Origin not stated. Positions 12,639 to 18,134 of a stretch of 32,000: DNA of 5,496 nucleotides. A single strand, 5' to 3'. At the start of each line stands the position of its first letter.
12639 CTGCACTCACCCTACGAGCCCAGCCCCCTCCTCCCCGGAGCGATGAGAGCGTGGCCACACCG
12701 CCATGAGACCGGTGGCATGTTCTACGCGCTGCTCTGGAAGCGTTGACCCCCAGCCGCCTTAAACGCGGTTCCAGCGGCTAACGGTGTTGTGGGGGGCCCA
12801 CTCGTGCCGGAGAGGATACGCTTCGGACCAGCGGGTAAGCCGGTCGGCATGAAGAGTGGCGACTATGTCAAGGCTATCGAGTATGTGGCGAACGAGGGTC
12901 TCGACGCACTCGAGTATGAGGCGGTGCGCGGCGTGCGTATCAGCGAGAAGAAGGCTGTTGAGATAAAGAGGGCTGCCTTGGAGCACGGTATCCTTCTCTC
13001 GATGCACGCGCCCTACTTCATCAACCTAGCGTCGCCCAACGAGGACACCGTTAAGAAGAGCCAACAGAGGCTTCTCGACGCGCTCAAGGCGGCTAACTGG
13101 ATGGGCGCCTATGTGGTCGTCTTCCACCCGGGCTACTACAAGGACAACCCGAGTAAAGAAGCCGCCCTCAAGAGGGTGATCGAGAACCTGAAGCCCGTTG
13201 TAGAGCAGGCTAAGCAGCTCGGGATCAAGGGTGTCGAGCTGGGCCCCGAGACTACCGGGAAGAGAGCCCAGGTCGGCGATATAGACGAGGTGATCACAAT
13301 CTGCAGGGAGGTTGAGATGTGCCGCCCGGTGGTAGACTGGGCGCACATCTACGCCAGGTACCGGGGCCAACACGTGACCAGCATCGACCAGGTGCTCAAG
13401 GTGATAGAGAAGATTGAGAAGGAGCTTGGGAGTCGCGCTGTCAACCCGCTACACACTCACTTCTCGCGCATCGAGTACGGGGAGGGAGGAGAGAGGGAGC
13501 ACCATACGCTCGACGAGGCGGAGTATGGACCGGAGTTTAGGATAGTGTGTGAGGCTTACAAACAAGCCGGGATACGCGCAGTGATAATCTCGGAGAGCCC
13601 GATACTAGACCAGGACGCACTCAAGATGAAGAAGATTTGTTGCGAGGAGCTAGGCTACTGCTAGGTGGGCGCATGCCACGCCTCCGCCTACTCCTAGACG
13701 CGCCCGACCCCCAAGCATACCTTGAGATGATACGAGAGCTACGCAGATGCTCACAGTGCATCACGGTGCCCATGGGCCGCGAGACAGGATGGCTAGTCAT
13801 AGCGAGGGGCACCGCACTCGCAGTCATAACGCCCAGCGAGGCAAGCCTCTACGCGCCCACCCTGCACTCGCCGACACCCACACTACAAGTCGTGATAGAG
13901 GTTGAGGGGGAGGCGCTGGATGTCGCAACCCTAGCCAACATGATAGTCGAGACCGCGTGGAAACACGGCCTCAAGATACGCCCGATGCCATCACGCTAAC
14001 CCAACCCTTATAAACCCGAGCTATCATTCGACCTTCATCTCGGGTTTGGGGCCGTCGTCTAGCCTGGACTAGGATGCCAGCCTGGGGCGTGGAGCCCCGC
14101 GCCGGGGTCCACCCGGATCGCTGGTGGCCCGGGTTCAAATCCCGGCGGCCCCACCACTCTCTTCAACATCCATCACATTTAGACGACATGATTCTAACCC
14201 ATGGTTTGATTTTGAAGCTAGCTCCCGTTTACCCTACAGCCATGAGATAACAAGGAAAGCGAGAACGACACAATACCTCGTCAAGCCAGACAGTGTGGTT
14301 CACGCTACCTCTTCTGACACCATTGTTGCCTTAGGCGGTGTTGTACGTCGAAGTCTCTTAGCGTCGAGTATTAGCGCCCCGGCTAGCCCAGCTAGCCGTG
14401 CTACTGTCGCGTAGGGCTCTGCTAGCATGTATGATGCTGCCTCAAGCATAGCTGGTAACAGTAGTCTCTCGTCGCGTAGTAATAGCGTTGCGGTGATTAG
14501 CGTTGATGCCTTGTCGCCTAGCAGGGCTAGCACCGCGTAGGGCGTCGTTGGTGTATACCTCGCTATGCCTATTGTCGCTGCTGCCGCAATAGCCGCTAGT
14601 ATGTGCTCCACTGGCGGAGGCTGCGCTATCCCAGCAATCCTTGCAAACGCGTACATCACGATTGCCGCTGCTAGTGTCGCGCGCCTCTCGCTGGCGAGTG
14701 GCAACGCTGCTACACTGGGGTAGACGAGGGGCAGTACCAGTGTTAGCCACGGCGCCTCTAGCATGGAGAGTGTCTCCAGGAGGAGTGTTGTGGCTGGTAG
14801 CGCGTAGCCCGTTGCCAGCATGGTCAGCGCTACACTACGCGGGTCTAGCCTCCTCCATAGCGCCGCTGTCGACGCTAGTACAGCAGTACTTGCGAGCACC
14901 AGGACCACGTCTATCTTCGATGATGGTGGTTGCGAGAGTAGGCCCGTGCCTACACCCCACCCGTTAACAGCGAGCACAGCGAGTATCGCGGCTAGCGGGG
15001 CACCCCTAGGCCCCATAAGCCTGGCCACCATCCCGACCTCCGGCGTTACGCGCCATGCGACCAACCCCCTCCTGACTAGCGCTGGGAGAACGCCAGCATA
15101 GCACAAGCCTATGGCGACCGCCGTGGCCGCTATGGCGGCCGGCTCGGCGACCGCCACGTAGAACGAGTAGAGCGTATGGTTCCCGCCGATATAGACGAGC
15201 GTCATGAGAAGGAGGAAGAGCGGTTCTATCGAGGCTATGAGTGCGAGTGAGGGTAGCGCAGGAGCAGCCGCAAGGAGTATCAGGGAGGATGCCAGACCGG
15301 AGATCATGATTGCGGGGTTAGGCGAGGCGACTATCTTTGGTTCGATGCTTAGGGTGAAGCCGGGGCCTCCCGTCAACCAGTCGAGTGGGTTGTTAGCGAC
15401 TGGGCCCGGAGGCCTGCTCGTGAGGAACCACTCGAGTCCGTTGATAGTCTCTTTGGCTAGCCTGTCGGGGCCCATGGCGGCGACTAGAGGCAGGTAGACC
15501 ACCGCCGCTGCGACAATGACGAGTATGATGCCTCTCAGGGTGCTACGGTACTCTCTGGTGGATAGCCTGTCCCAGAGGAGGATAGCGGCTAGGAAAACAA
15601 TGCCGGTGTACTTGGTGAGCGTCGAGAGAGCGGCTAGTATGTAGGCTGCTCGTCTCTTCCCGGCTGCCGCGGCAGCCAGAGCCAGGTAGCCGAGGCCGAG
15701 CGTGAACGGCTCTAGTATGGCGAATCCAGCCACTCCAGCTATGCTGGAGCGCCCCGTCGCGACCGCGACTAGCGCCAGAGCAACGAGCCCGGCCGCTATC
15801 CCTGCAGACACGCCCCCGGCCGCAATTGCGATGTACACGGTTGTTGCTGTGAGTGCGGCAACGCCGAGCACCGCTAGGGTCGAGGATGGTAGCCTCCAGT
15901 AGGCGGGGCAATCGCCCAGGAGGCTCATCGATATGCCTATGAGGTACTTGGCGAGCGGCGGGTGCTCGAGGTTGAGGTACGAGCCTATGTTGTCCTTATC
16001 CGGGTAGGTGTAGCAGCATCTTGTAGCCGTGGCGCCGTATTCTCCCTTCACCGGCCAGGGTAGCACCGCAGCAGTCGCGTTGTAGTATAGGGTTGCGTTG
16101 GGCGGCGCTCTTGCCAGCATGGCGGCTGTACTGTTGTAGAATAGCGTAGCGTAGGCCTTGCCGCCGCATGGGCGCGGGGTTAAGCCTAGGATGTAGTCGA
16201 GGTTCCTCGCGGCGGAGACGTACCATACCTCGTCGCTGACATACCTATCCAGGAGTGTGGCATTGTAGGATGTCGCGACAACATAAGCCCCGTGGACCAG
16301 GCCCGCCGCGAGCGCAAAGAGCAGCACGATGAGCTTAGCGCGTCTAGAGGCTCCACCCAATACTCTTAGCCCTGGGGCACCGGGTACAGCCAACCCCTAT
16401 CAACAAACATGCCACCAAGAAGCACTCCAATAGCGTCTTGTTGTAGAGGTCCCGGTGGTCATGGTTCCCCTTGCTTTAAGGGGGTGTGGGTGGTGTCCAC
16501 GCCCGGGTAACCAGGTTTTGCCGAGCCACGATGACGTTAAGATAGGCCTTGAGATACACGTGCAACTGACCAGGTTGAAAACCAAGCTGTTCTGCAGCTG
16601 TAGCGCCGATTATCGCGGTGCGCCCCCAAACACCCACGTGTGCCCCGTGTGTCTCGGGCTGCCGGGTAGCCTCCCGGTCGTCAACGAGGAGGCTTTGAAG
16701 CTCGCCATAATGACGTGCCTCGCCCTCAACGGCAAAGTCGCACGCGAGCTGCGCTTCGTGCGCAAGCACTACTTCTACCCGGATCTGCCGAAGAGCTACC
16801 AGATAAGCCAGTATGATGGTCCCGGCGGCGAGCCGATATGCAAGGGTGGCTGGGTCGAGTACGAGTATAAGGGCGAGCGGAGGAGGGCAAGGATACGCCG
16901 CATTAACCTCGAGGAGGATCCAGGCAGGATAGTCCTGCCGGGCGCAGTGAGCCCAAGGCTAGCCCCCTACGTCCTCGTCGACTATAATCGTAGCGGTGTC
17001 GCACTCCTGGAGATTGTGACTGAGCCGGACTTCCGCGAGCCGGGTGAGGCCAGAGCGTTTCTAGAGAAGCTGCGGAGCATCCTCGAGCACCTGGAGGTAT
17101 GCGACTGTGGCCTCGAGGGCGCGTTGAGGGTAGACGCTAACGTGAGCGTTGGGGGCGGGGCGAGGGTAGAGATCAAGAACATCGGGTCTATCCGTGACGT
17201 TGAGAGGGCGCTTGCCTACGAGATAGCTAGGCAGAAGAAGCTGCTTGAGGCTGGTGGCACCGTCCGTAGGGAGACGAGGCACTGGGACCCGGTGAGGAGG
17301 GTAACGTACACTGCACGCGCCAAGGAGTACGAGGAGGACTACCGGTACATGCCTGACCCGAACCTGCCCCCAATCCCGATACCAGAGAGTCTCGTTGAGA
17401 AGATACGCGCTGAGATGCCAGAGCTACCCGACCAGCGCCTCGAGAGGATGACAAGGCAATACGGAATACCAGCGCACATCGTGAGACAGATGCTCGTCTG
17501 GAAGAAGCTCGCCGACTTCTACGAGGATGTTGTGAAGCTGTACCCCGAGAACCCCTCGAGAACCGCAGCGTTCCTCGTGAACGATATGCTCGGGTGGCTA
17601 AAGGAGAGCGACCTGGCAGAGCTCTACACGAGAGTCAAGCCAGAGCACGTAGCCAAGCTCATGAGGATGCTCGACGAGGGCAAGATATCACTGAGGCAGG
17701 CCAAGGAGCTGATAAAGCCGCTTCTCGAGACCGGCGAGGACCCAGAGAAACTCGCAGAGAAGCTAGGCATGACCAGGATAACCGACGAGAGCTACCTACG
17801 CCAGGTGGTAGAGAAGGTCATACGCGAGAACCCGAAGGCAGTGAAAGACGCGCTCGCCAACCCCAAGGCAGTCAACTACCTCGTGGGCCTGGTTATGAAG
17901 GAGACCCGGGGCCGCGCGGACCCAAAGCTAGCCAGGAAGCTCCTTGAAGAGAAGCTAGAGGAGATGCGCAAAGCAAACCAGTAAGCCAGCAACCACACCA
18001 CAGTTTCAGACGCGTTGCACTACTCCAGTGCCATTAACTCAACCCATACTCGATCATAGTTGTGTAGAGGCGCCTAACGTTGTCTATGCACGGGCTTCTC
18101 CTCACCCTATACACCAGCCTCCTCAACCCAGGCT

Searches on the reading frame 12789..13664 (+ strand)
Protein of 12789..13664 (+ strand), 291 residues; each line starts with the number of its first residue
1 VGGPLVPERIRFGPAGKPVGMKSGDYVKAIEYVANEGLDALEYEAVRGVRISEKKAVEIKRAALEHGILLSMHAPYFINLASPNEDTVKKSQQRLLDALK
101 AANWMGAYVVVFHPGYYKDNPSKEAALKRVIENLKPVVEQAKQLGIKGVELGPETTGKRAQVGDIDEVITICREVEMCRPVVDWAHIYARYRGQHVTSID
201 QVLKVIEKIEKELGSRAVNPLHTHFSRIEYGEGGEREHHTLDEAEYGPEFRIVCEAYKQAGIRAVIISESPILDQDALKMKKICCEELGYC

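Call 50: search_protein_families(library=pfam, proteins=[window:12789-13664:+], max_evalue=0.001)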
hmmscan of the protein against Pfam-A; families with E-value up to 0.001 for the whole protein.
window:12789-13664:+ (291 aa): 2 families
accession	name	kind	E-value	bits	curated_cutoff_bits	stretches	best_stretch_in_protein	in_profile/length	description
PF01261.30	AP_endonuc_2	-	7.7e-32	111.4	31.1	1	31-269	2-228/249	Xylose isomerase-like TIM barrel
PF03851.20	UvdE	-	6.3e-06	26.1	24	1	54-212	86-235/275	UV-endonuclease UvdE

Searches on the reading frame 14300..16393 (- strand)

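Call 50: search_protein_families(library=pfam, proteins=[window:14300-16393:-], max_evalue=0.001)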
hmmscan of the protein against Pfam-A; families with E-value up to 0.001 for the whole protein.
window:14300-16393:- (697 aa): 1 family
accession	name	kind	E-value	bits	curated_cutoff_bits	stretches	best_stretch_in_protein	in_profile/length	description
PF13231.12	PMT_2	-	0.00022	21.9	26.1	1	144-301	2-155/160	Dolichyl-phosphate-mannose-protein mannosyltransferase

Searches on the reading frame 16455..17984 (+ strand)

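Call 50: search_protein_families(library=pfam, proteins=[window:16455-17984:+], max_evalue=0.001)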
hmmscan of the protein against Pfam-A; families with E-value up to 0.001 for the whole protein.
window:16455-17984:+ (509 aa): 3 families
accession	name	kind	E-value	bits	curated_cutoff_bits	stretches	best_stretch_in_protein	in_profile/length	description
PF02934.20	GatB_N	-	9.4e-102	340.3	23.4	1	28-315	1-277/277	GatB/GatE catalytic domain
PF02637.23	GatB_Yqey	-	1.5e-40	138.9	27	1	354-501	1-148/148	GatB domain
PF22746.1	SHOCT-like_DUF2089-C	-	0.0002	21.3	27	1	401-423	5-27/32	SHOCT-like domain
